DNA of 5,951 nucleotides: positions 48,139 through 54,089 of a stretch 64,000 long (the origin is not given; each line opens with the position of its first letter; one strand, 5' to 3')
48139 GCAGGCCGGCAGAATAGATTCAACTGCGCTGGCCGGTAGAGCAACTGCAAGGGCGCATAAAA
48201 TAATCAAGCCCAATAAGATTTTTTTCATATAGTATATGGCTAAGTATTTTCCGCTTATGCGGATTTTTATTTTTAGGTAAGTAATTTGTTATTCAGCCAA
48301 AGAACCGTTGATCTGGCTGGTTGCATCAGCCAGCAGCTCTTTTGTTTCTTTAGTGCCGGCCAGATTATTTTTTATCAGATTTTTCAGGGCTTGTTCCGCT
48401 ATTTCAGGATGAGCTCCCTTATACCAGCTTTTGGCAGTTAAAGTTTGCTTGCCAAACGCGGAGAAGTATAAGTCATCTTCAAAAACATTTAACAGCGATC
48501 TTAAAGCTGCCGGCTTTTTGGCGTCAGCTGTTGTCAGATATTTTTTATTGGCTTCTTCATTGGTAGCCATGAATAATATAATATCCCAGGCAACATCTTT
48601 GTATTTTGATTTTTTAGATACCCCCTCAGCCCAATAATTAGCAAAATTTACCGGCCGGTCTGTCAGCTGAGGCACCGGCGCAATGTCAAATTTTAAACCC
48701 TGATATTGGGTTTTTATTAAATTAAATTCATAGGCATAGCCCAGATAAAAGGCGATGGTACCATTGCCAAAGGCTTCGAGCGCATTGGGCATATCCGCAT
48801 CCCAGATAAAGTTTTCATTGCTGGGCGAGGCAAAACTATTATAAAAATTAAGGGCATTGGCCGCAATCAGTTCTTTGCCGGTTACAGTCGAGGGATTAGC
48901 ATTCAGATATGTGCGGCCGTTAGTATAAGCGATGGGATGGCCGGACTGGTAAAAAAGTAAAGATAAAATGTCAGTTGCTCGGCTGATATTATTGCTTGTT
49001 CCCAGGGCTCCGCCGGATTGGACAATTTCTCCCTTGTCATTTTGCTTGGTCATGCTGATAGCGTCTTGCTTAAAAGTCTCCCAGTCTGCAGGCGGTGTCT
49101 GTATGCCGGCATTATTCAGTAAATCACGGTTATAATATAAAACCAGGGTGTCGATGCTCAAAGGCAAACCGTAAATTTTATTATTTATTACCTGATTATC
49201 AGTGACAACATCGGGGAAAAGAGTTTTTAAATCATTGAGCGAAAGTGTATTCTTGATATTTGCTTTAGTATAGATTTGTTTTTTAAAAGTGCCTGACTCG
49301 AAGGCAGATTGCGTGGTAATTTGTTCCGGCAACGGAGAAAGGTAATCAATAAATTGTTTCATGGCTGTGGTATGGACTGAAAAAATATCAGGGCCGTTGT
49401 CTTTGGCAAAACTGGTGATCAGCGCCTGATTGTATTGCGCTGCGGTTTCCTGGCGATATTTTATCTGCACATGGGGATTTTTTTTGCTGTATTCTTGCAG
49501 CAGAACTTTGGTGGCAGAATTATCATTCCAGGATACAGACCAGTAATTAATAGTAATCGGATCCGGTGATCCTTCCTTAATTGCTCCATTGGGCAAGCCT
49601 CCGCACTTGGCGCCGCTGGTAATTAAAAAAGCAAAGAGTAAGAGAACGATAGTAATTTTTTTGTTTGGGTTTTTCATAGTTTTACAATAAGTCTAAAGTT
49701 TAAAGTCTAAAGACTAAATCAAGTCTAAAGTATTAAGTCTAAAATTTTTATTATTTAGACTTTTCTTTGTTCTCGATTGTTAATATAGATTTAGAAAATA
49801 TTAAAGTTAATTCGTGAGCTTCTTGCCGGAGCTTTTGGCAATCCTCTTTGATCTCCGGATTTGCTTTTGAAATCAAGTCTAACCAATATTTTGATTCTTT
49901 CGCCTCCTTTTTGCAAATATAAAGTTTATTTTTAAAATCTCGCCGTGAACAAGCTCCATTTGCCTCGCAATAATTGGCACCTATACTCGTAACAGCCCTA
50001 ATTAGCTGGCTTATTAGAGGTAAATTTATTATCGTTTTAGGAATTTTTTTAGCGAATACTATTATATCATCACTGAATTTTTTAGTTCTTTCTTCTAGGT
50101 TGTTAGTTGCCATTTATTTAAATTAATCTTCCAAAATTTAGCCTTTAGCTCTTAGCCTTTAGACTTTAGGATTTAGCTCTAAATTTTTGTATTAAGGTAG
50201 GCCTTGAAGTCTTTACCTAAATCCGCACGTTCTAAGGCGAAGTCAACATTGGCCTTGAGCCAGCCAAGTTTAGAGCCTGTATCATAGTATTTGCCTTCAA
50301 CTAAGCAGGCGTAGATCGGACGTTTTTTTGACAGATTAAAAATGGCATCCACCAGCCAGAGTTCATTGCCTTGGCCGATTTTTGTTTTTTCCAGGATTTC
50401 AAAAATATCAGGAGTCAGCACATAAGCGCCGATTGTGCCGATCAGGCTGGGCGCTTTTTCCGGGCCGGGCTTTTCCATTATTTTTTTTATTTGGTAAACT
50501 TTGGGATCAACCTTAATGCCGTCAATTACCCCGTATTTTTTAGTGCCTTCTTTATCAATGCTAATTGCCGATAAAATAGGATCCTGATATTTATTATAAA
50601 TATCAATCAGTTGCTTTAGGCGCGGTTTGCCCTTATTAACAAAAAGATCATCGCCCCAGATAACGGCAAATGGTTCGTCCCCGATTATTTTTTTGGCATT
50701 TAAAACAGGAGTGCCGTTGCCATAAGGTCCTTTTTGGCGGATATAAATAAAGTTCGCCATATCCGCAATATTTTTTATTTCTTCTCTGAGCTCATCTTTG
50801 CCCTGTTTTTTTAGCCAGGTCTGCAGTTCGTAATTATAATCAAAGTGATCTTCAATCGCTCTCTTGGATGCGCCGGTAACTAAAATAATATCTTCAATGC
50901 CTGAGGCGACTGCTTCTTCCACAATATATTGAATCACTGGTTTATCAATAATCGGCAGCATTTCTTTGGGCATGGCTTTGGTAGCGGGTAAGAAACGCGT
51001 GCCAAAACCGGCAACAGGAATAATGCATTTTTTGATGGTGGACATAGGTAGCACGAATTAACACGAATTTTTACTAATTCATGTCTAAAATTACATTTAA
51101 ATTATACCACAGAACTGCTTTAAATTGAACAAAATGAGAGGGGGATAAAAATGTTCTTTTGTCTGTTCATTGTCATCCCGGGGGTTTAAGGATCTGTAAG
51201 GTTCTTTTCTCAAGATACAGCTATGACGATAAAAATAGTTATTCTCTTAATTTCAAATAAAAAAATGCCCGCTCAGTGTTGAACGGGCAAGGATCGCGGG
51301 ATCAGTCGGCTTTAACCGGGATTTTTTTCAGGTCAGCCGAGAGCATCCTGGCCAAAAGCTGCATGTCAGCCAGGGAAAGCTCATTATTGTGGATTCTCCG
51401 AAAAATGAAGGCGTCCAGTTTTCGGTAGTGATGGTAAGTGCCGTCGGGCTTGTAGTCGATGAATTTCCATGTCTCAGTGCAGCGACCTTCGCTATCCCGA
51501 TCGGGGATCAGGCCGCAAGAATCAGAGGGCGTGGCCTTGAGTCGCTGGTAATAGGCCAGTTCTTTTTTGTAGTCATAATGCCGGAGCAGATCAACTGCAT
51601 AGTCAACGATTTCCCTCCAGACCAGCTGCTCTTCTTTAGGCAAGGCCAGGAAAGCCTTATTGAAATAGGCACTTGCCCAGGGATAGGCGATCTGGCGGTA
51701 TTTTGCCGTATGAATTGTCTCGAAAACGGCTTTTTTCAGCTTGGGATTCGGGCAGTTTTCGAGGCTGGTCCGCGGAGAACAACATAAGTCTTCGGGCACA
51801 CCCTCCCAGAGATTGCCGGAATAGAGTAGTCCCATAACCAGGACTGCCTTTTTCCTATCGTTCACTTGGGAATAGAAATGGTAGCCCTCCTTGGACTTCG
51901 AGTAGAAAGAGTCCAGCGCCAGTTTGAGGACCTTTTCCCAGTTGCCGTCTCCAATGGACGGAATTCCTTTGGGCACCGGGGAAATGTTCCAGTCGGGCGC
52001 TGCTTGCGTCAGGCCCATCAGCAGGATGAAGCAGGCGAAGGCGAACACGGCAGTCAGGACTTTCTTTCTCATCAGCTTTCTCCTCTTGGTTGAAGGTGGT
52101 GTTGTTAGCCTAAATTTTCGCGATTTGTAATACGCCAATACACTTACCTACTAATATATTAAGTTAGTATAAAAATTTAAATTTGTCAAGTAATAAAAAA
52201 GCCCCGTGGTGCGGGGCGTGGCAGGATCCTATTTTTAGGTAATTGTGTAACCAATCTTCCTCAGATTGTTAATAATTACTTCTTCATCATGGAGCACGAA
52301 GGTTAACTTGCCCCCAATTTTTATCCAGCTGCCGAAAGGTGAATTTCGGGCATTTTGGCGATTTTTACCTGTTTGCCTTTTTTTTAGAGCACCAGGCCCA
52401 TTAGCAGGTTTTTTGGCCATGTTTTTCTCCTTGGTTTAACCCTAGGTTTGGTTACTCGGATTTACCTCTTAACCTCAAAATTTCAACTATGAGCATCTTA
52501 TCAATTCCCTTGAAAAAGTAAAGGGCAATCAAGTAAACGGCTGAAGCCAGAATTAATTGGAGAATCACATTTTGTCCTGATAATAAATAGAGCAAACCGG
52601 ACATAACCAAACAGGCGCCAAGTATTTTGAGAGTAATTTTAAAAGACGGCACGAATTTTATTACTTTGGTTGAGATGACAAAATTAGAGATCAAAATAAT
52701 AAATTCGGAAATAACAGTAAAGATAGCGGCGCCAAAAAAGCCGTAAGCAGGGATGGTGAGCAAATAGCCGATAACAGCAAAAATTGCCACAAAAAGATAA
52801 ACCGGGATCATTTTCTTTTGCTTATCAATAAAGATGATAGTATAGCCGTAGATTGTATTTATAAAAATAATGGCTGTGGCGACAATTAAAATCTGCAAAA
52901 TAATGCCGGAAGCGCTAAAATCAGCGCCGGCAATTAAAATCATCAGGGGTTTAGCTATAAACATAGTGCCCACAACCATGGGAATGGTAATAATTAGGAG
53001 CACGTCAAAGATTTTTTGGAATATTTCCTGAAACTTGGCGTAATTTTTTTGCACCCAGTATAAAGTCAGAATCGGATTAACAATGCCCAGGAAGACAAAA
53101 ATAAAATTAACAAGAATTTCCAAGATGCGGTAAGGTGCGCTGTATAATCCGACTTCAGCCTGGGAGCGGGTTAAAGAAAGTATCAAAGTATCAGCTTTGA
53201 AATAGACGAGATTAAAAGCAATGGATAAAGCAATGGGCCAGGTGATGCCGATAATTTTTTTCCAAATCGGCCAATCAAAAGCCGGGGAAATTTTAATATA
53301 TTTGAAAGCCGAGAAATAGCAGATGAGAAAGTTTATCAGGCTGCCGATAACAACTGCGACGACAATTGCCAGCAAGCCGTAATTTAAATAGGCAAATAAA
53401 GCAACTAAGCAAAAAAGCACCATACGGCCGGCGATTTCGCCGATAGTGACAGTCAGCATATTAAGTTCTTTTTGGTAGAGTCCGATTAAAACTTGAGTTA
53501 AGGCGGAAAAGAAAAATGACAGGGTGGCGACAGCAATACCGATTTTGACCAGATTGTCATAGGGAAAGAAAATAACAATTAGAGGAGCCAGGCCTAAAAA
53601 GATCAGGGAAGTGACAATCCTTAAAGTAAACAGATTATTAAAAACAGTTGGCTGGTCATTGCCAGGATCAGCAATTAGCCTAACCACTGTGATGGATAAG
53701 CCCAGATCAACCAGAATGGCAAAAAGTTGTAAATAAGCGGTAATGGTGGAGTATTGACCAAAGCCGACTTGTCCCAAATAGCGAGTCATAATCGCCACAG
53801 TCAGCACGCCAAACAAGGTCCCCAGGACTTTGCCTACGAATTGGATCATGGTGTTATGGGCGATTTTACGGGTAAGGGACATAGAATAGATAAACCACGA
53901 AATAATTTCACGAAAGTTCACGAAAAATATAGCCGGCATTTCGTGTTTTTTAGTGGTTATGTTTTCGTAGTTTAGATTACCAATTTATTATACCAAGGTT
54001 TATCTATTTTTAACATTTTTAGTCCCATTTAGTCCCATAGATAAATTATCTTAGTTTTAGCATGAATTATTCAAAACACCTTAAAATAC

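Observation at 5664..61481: At least twelve GC-rich single-gene islands in an AT-rich genome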

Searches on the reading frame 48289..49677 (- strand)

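Call 73: search_protein_families(library=pfam, max_evalue=0.001, proteins=[window:48289-49677:-])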
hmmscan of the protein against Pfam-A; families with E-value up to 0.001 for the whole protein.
window:48289-49677:- (462 aa): 1 family
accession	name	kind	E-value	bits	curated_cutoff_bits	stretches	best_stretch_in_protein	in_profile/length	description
PF01547.30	SBP_bac_1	-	2.5e-25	90.5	26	1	53-375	7-305/307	Bacterial extracellular solute-binding protein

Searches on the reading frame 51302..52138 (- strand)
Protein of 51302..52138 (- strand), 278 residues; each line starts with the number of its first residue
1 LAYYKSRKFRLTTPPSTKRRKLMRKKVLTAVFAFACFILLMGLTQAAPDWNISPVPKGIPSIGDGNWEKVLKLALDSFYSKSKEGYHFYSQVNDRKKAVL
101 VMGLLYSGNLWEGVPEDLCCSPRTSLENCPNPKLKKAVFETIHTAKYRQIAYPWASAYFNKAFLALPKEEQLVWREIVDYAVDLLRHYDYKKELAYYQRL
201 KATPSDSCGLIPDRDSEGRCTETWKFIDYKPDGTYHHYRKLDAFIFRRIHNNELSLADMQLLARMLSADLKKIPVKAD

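Call 7: search_protein_families(library=pfam, max_evalue=0.1, proteins=[window:51302-52138:-])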
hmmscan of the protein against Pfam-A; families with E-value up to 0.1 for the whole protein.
window:51302-52138:- (278 aa): 1 family
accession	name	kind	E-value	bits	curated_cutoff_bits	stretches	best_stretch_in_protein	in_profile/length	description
PF21593.2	DUF6853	-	0.065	14.1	27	0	63-110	44-92/120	Family of unknown function (DUF6853)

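Call 45: search_protein_representatives(protein=window:51302-52072:-)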
Query: 256 residues. Proteins with E-value up to 0.001 (for the whole library): 48; up to 1e-10: 10; up to 1e-30: 2. The best 48 are listed.
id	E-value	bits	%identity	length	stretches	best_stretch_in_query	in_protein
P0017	2.7e-175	597.1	100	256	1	1-256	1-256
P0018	2.8e-64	233.3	47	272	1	1-256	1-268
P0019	2.5e-20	89.2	31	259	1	35-251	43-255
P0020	1.3e-18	83.6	38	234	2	115-249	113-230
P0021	3.7e-18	82.1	29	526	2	24-250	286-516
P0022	1.6e-16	76.7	32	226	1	9-251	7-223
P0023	1.5e-13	67.0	32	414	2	144-248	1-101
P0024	2.4e-13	66.3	31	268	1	72-247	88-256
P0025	3.0e-13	66.0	29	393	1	28-251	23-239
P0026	1.0e-11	60.9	35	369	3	114-237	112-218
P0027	2.3e-09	53.3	34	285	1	27-253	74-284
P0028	9.1e-09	51.3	33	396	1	103-249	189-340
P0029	3.0e-08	49.6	30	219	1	5-244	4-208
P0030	4.7e-08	49.0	35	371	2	121-249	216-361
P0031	5.2e-08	48.8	31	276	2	122-232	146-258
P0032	1.2e-07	47.7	35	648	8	55-123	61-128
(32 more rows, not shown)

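Call 47: search_protein_families(library=pfam, max_evalue=0.01, proteins=[P0018, P0019, P0020, P0021, P0022, P0023, P0025, P0026, P0028, P0032])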
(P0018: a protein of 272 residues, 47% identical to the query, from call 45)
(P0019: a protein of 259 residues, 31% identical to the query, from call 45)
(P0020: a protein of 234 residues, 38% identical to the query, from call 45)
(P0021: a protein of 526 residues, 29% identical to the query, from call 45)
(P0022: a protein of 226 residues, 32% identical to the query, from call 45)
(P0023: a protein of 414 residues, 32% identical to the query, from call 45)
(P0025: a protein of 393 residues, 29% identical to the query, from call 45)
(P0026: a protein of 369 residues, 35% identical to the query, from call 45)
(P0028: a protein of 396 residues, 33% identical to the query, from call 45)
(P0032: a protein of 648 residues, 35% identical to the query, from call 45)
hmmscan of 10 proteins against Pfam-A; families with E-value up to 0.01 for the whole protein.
P0018 (272 aa): 0 families

P0019 (259 aa): 0 families

P0020 (234 aa): 0 families

P0021 (526 aa): 0 families

P0022 (226 aa): 0 families

P0023 (414 aa): 0 families

P0025 (393 aa): 0 families

P0026 (369 aa): 0 families

P0028 (396 aa): 0 families

P0032 (648 aa): 3 families
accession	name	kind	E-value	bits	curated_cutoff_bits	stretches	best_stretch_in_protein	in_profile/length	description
PF11007.13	CotJA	-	6.9e-10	39.1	25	0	196-207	18-29/35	Spore coat associated protein JA (CotJA)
PF21949.1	NoBody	-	5e-05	24.1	27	0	34-71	4-41/68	Negative regulator of P-body association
PF07347.17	CI-B14_5a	-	0.0065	16.7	25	0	341-366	6-31/95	NADH:ubiquinone oxidoreductase subunit B14.5a (Complex I-B14.5a)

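Call 76: search_protein_families(library=ncbifam, max_evalue=0.01, proteins=[window:51302-52072:-])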
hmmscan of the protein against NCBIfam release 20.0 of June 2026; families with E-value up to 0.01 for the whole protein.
window:51302-52072:- (256 aa): 0 families

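Call 77: search_protein_families(library=phrogs, max_evalue=0.01, proteins=[window:51302-52072:-])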
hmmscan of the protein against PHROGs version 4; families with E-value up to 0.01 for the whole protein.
window:51302-52072:- (256 aa): 0 families

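Call 91: find_related_loci(query=window:51302-52072:-, collection=viral_contigs, flank=5000)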
Query window:51302-52072:- (256 aa) in viral_contigs; peptide patterns used: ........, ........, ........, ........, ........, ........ (x = any residue, [..] = any of these).
6 stretches matched a pattern, but none encodes a relative of the query by tblastn (E <= 1e-3).

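Call 94: search_dna_similar(query=window:51302-52072:-, collection=plasmids, mode=protein, max_evalue=0.001, max_rows=8)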
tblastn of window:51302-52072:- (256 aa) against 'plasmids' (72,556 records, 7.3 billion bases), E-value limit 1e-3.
No match.

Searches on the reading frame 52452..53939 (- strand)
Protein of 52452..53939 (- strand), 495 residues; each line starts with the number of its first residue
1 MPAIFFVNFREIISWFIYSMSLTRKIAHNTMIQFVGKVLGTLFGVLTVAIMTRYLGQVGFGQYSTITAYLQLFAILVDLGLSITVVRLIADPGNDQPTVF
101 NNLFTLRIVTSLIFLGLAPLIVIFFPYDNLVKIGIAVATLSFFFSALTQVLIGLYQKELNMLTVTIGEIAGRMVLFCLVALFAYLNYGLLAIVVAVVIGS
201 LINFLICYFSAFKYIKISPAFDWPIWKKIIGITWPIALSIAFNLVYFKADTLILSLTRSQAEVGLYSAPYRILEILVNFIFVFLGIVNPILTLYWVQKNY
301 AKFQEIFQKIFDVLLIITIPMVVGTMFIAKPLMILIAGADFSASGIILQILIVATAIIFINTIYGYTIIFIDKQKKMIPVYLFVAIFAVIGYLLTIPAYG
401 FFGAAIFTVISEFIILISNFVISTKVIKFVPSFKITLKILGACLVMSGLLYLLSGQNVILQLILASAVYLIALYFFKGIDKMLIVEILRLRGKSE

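Call 73: search_protein_families(library=pfam, max_evalue=0.001, proteins=[window:52452-53939:-])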
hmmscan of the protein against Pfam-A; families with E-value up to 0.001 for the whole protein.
window:52452-53939:- (495 aa): 2 families
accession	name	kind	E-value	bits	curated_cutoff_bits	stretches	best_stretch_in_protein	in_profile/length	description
PF13440.11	Polysacc_synt_3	-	1.1e-27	97.5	23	1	50-341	1-288/293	Polysaccharide biosynthesis protein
PF01943.22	Polysacc_synt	-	1.4e-27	97.2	28.2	1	27-291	2-270/274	Polysaccharide biosynthesis protein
